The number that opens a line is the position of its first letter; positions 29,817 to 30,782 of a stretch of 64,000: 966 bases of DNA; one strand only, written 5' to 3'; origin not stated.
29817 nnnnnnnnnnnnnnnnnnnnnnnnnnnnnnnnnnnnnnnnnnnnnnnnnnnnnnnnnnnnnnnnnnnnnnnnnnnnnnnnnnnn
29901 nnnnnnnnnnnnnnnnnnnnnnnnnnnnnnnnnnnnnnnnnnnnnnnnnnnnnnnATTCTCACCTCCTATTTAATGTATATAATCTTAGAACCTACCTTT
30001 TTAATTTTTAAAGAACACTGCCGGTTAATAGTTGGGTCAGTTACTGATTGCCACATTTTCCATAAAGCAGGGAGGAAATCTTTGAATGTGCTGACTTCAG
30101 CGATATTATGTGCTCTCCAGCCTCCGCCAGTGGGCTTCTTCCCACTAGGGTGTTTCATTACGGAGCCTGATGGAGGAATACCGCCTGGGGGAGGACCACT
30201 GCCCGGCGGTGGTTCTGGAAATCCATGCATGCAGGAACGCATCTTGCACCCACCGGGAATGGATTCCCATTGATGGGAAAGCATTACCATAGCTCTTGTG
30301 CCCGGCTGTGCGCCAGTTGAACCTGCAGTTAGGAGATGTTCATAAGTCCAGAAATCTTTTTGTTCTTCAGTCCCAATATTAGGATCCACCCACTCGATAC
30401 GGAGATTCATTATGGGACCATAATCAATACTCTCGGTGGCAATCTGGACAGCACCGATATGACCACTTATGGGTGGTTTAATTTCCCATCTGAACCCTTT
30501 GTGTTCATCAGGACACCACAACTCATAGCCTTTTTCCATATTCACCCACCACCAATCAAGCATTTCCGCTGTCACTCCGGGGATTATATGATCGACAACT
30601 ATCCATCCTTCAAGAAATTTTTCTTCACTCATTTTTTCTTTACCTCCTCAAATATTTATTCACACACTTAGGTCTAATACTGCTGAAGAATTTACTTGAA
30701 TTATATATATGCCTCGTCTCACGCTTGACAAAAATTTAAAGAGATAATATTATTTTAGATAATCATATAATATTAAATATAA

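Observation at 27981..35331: Divergent operons resembling the anaerobic phloroglucinol/acyl-phloroglucinol degradation pathway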

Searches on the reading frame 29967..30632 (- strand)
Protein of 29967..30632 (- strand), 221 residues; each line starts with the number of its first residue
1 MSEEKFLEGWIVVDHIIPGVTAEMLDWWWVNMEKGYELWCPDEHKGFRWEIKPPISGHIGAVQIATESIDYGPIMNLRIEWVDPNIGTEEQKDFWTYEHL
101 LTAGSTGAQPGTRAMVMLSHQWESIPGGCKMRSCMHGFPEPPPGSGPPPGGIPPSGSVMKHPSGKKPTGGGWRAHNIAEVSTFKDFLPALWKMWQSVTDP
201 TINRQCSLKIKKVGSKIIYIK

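Call 4: search_protein_families(library=pfam, proteins=[window:29967-30632:-], max_evalue=0.01)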
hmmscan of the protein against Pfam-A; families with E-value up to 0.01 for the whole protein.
window:29967-30632:- (221 aa): 1 family
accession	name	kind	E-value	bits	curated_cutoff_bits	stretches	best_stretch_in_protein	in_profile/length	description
PF18089.7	DAPG_hydrolase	-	1.8e-14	54.3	22.7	1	12-192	33-223/223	DAPG hydrolase PhiG domain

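Call 5: search_protein_families(library=ncbifam, proteins=[window:29967-30632:-], max_evalue=0.01)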
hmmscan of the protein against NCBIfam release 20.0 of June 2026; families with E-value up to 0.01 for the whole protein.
window:29967-30632:- (221 aa): 0 families

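Call 25: search_solved_structures(query=window:29967-30632:-, max_evalue=1, show_alignments=2)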
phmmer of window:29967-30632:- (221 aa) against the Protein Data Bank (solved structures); distinct sequences matched with E-value up to 1: 0.

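Call 76: find_homologous_proteins(query=window:29967-30632:-, max_evalue=0.00001)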
Query window:29967-30632:- (221 aa): 201 proteins with E <= 0.00001 among 622 candidates; the best 120 are listed.
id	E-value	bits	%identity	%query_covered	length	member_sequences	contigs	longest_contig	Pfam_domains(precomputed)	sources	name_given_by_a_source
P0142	1.8e-136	472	87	100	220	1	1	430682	PF18089.8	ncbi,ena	-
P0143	8.7e-136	469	87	100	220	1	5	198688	PF18089.8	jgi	jgi:hypothetical protein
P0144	6.4e-132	457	84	100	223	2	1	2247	PF18089.8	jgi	jgi:hypothetical protein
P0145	1.6e-131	455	84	100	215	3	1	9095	PF18089.8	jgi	jgi:hypothetical protein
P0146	6.4e-131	453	84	100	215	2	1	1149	PF18089.8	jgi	jgi:hypothetical protein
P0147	4.0e-129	448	81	100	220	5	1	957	PF18089.8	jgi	jgi:hypothetical protein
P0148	8.9e-129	446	83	100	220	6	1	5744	PF18089.8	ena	-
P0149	1.7e-127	442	82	100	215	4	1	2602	PF18089.8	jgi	-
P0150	1.8e-127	442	80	100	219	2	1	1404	PF18089.8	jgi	jgi:hypothetical protein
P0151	2.6e-126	438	82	100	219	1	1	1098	PF18089.8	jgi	-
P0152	3.6e-126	438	82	100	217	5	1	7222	PF18089.8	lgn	-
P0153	6.8e-126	437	81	100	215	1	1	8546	PF18089.8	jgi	jgi:hypothetical protein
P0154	5.4e-124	431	82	100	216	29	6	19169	PF18089.8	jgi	jgi:hypothetical protein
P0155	1.2e-123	430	81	100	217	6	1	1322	PF18089.8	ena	-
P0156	4.5e-123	428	79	100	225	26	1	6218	PF18089.8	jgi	jgi:hypothetical protein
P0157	5.3e-123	428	80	99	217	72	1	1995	PF18089.8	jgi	jgi:hypothetical protein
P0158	1.7e-122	426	81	100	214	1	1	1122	PF18089.8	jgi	jgi:hypothetical protein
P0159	4.0e-122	425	77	100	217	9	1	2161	PF18089.8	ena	-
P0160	1.4e-121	423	79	100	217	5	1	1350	PF18089.8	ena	-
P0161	1.7e-121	423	77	100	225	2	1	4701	PF18089.8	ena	-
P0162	2.2e-121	422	80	100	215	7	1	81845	PF18089.8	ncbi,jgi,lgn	-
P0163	2.4e-121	422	77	100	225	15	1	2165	PF18089.8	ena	-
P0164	3.6e-121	422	81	100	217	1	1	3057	PF18089.8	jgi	jgi:hypothetical protein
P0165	4.9e-121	421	77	100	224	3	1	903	PF18089.8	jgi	-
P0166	1.1e-120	420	80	100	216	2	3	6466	PF18089.8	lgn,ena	-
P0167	1.8e-120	419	79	100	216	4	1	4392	PF18089.8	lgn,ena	-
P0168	3.1e-120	418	79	100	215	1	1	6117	PF18089.8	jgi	jgi:hypothetical protein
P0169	3.4e-120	418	78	100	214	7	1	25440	PF18089.8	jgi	jgi:hypothetical protein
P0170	5.9e-120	418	79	100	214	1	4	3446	PF18089.8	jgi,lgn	-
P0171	3.6e-119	415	77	100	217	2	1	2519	PF18089.8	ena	-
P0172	4.3e-119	415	76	100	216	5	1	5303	PF18089.8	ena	-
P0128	4.8e-119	415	76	100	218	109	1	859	PF18089.8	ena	-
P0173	5.7e-119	414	79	100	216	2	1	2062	PF18089.8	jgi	jgi:hypothetical protein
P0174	1.2e-118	413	74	100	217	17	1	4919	PF18089.8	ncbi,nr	ncbi:MAG: hypothetical protein JXL81_02840 [Deltaproteobacteria bacterium]|nr:hypothetical protein [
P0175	1.4e-118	413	77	100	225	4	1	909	PF18089.8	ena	-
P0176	1.6e-118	413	76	100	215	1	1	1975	PF18089.8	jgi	jgi:hypothetical protein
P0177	2.5e-118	412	75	100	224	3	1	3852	PF18089.8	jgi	-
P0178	2.7e-118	412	78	100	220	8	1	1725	PF18089.8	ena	-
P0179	3.4e-118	412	77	100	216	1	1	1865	PF18089.8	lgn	-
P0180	3.9e-118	412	77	100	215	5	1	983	PF18089.8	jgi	jgi:hypothetical protein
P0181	4.2e-118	411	80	100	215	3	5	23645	PF18089.8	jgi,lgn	-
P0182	4.3e-118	411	78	100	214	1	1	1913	PF18089.8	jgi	jgi:hypothetical protein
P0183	4.5e-118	411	79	100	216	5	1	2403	PF18089.8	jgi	jgi:hypothetical protein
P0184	8.6e-118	410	76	100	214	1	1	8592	PF18089.8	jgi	jgi:hypothetical protein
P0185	1.0e-117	410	78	100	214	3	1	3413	PF18089.8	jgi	jgi:hypothetical protein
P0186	1.7e-117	410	75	100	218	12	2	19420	PF18089.8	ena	-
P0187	2.4e-117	409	75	100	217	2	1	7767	PF18089.8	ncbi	-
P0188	3.1e-117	409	77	100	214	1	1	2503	PF18089.8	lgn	-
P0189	3.3e-117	409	77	100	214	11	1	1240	PF18089.8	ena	-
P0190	3.7e-117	408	75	100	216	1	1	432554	PF18089.8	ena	-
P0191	3.8e-117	408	77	100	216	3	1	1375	PF18089.8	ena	-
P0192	7.2e-117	407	77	100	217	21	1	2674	PF18089.8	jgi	jgi:hypothetical protein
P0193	8.2e-117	407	76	100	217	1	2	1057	PF18089.8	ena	-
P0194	1.3e-116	407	77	100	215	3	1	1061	PF18089.8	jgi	jgi:hypothetical protein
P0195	2.0e-116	406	76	100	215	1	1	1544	PF18089.8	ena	-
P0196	2.1e-116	406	78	100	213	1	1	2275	PF18089.8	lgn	-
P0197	2.6e-116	406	76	100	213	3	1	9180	PF18089.8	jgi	jgi:hypothetical protein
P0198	2.7e-116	406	78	100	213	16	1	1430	PF18089.8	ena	-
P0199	2.9e-116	405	77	100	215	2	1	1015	PF18089.8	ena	-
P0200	3.3e-116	405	78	100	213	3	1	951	PF18089.8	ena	-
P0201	3.9e-116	405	77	100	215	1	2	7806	PF18089.8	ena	-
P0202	6.1e-116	404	77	100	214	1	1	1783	PF18089.8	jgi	jgi:hypothetical protein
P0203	7.0e-116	404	77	100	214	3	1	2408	PF18089.8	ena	-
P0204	7.5e-116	404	75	100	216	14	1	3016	PF18089.8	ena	-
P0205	1.3e-115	403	76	100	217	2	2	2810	PF18089.8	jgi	jgi:hypothetical protein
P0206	2.7e-115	402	77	100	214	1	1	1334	PF18089.8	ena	-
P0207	2.9e-115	402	76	100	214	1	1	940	PF18089.8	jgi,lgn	-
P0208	4.3e-115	402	76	100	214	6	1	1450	PF18089.8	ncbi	-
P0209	1.1e-114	400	76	100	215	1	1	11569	PF18089.8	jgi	jgi:hypothetical protein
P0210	1.5e-114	400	76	100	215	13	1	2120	PF18089.8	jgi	-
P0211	2.0e-114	399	75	100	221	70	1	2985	PF18089.8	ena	-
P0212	2.4e-114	399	75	100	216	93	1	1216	PF18089.8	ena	-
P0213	3.7e-114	399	76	100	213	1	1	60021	PF18089.8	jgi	jgi:hypothetical protein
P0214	4.9e-114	398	75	100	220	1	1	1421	PF18089.8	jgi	jgi:hypothetical protein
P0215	6.2e-114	398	75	100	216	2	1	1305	PF18089.8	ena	-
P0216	6.4e-114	398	77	100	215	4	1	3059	PF18089.8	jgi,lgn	-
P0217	6.8e-114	398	71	100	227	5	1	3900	PF18089.8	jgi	jgi:hypothetical protein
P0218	7.8e-114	398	77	100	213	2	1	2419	PF18089.8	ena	-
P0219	8.2e-114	397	76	95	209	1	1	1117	PF18089.8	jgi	jgi:hypothetical protein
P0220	1.0e-113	397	77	100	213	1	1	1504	PF18089.8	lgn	-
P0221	1.3e-113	397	77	100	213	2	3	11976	PF18089.8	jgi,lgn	jgi:hypothetical protein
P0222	1.4e-113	397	75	100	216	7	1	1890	PF18089.8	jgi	-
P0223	2.7e-113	396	73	100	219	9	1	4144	PF18089.8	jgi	jgi:hypothetical protein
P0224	2.7e-113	396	76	100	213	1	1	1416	PF18089.8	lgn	-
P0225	3.6e-113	395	77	100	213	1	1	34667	PF18089.8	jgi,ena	-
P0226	4.0e-113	395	77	100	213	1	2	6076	PF18089.8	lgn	-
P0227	6.8e-113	394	77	100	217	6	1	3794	PF18089.8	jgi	jgi:hypothetical protein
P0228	7.9e-113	394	78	100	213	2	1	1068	PF18089.8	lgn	-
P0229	9.7e-113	394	76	100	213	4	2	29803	PF18089.8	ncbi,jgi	jgi:hypothetical protein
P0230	9.8e-113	394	77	100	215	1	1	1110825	PF18089.8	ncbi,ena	-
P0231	1.0e-112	394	76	100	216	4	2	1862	PF18089.8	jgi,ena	jgi:DAPG hydrolase PhiG domain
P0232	1.1e-112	394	74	100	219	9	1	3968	PF18089.8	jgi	-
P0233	1.5e-112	393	76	100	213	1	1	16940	PF18089.8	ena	-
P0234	1.6e-112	393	76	100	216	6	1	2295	PF18089.8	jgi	jgi:hypothetical protein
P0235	1.8e-112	393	75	100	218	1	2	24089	PF18089.8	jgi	jgi:hypothetical protein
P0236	4.0e-112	392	75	100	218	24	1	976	PF18089.8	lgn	-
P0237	4.3e-112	392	74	100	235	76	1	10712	PF18089.8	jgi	jgi:hypothetical protein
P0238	5.6e-112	391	75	100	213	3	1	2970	PF18089.8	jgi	jgi:hypothetical protein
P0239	6.3e-112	391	74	100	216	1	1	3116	PF18089.8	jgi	jgi:hypothetical protein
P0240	7.4e-112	391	76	100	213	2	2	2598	PF18089.8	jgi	jgi:hypothetical protein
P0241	8.2e-112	391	73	100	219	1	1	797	PF18089.8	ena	-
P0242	1.0e-111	391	73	100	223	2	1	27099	PF18089.8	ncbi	-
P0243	1.2e-111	390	75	100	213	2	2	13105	PF18089.8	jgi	jgi:hypothetical protein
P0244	1.6e-111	390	75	100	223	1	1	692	PF18089.8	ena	-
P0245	1.6e-111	390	76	100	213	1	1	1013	PF18089.8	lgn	-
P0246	2.0e-111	390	73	100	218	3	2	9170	PF18089.8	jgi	jgi:hypothetical protein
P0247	2.2e-111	389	75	100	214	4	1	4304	PF18089.8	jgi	-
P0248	2.8e-111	389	71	100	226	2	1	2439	PF18089.8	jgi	jgi:hypothetical protein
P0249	3.3e-111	389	71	100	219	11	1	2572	PF18089.8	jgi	-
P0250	3.8e-111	389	76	100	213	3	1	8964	PF18089.8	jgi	jgi:hypothetical protein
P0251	5.4e-111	388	75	100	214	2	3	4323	PF18089.8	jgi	jgi:hypothetical protein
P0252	1.2e-110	387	72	100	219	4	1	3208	PF18089.8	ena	-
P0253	1.4e-110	387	75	100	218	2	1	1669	PF18089.8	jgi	jgi:hypothetical protein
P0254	4.2e-110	385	72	100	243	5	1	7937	PF18089.8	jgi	jgi:hypothetical protein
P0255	5.0e-110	385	70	100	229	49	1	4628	PF18089.8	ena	-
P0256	1.3e-109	384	74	100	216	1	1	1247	PF18089.8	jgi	jgi:hypothetical protein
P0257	2.5e-109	383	74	100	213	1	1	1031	PF18089.8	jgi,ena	-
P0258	2.6e-109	383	75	95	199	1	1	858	PF18089.8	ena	-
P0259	5.9e-109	382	74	100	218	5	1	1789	PF18089.8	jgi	jgi:DAPG hydrolase PhiG domain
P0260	7.4e-109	381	72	100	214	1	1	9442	PF18089.8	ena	-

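Call 80: find_encoding_contigs(protein=P0230, flank=9000, max_places=2)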
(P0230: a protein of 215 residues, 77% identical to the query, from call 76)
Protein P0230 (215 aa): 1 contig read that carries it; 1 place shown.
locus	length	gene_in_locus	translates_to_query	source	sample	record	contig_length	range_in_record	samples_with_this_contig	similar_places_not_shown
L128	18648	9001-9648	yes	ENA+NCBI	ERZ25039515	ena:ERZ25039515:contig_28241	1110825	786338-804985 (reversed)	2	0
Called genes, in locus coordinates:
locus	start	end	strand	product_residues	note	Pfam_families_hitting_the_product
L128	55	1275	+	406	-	PF02515:CoA_transf_3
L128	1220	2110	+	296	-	PF00106:adh_short, PF08659:KR (weak), PF13561:adh_short_C2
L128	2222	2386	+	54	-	-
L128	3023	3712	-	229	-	PF00881:Nitroreductase, PF14512:TM1586_NiRdase (weak)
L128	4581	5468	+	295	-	-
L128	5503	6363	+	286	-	-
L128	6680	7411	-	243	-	PF00106:adh_short, PF08659:KR (weak), PF13561:adh_short_C2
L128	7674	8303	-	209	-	PF13577:SnoaL_4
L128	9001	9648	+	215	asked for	PF18089:DAPG_hydrolase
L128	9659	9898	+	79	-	PF12797:Fer4_2 (faint), PF13237:Fer4_10 (faint), PF13187:Fer4_9 (faint)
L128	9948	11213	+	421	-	PF00890:FAD_binding_2, PF01266:DAO, PF07992:Pyr_redox_2 (faint)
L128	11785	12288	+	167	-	PF01047:MarR (weak), PF12802:MarR_2 (weak)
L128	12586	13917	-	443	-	PF01208:URO-D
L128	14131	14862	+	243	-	PF09339:HTH_IclR (weak), PF01614:IclR_C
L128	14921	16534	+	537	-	PF00496:SBP_bac_5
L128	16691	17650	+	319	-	PF19300:BPD_transp_1_N, PF00528:BPD_transp_1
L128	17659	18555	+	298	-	PF12911:OppC_N, PF00528:BPD_transp_1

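Call 81: find_encoding_contigs(protein=P0190, flank=9000, max_places=2)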
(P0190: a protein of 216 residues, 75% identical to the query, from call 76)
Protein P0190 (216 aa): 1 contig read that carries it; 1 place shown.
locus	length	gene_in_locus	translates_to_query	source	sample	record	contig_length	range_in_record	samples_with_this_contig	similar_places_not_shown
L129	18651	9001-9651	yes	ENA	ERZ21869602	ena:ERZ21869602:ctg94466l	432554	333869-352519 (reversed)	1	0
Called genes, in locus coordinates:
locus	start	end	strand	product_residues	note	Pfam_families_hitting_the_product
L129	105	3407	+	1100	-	PF17201:Cache_3-Cache_2, PF17202:sCache_3_3, PF08269:dCache_2, PF17200:sCache_2, PF00672:HAMP, PF13426:PAS_9, PF00989:PAS, PF08448:PAS_4, +6 more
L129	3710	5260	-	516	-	PF00158:Sigma54_activat, PF14532:Sigma54_activ_2, PF07728:AAA_5 (weak), PF25601:AAA_lid_14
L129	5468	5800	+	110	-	-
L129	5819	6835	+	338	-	PF03480:DctP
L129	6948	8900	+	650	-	PF04290:DctQ, PF06808:DctM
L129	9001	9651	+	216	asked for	PF18089:DAPG_hydrolase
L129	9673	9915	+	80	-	PF12797:Fer4_2 (faint), PF00037:Fer4 (weak), PF13237:Fer4_10, PF14697:Fer4_21 (weak), PF12838:Fer4_7 (weak), PF13187:Fer4_9 (weak)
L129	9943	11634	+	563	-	PF00890:FAD_binding_2, PF01266:DAO (faint), PF01946:Thi4 (faint), PF07992:Pyr_redox_2 (faint), PF02910:Succ_DH_flav_C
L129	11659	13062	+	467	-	PF03972:MmgE_PrpD_N, PF19305:MmgE_PrpD_C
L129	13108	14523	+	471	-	PF03972:MmgE_PrpD_N, PF19305:MmgE_PrpD_C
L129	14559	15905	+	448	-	PF01208:URO-D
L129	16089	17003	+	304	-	PF03972:MmgE_PrpD_N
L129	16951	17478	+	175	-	PF19305:MmgE_PrpD_C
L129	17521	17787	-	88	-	PF06808:DctM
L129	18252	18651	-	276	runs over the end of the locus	PF01177:Asp_Glu_race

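Call 84: predict_structure(alignment_id=A1)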
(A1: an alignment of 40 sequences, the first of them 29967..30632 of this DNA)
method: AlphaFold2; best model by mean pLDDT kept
length: 221 residues; sequences in the alignment: 40
mean_pLDDT: 57.8   pTM: 0.56
mean pLDDT of the five models: 57.8, 51.8, 50.2, 47.7, 44.6
residues with pLDDT >= 90: 0; 70-90: 65; 50-70: 70; < 50: 86
segments of 3 or more residues with pLDDT < 50: 1-4, 33-69, 74-77, 140-157, 200-221
pLDDT, mean of each block of 10 residues (from residue 1): 57 78 68 46 41 34 36 51 72 77 71 75 86 70 41 44 56 58 63 60 42 42 43
secondary structure, 60 per line:
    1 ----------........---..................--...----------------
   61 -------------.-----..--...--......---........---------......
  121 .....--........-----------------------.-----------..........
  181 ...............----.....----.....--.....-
elements in order: E11-18 H22-39 H89-94 E98-105 E115-125 E128-135 H171-195 H200-204 E209-213 E216-220

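Call 86: fold_search(model_id=the predicted structure, library=pdb)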
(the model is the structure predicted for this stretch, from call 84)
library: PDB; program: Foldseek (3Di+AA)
matches with E <= 10: 201; with E <= 0.001: 0
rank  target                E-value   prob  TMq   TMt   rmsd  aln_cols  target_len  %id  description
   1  3hwp_A                2.8e-03  0.99  0.43  0.34  10.2       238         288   16  Crystal structure and computational analyses provide insights into the catalytic mechanism of 2, 4-diacetylphlorogluci (released 2009-12-15)
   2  5xe5_A                4.2e-02  0.87  0.43  0.36   7.6       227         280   19  Discovery and structural analysis of a phloretin hydrolase from the opportunistic pathogen Mycobacterium abscessus (released 2018-05-02)
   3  5xey_B                4.2e-02  0.82  0.37  0.31   6.3       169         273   21  Discovery and structural analysis of a phloretin hydrolase from the opportunistic pathogen Mycobacterium abscessus (released 2018-05-02)
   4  7wa9                  4.5e-02  0.82  0.32  0.45   6.0       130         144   15  Crystal structure of MSMEG_5634 from Mycobacterium smegmatis (released 2022-10-19)
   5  5xey_A                5.7e-02  0.54  0.32  0.26   8.9       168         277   17  Discovery and structural analysis of a phloretin hydrolase from the opportunistic pathogen Mycobacterium abscessus (released 2018-05-02)
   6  6v8l_B                6.9e-02  0.28  0.24  0.34  11.6       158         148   11  Crystal structure of Ara h 8.0201 (released 2020-12-16)
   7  2qpv_A                8.3e-02  0.75  0.32  0.47   6.2       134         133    9  Crystal structure of uncharacterized protein Atu1531 (released 2007-08-07)
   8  6v8s_J                8.8e-02  0.33  0.28  0.36   8.2       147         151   14  Crystal structure of Ara h 8.0201 (released 2020-12-16)
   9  6v8h_G                9.9e-02  0.25  0.26  0.36  11.7       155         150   10  Crystal structure of Ara h 8.0201 (released 2020-12-16)
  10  6v8l_A                1.1e-01  0.33  0.27  0.37   8.1       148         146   14  Crystal structure of Ara h 8.0201 (released 2020-12-16)
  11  6v8m_A                1.3e-01  0.33  0.28  0.37   9.8       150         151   13  Crystal structure of Ara h 8.0201 (released 2020-12-16)
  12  6v8j_B                1.3e-01  0.18  0.24  0.32  12.7       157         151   11  Crystal structure of Ara h 8.0201 (released 2020-12-16)
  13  3q63_A                1.4e-01  0.60  0.29  0.44   7.5       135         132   17  X-ray crystal structure of protein MLL2253 from Mesorhizobium loti, Northeast Structural Genomics Consortium Target Ml (released 2011-01-12)
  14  6sjj_A                1.4e-01  0.25  0.27  0.34  12.8       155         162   11  A new modulated crystal structure of ANS complex of St John's wort Hyp-1 protein with 36 protein molecules in the asym (released 2020-06-24)
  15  3put_A                1.4e-01  0.60  0.30  0.42   7.1       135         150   10  Crystal Structure of the CERT START domain (mutant V151E) from Rhizobium etli at the resolution 1.8A, Northeast Struct (released 2010-12-22)
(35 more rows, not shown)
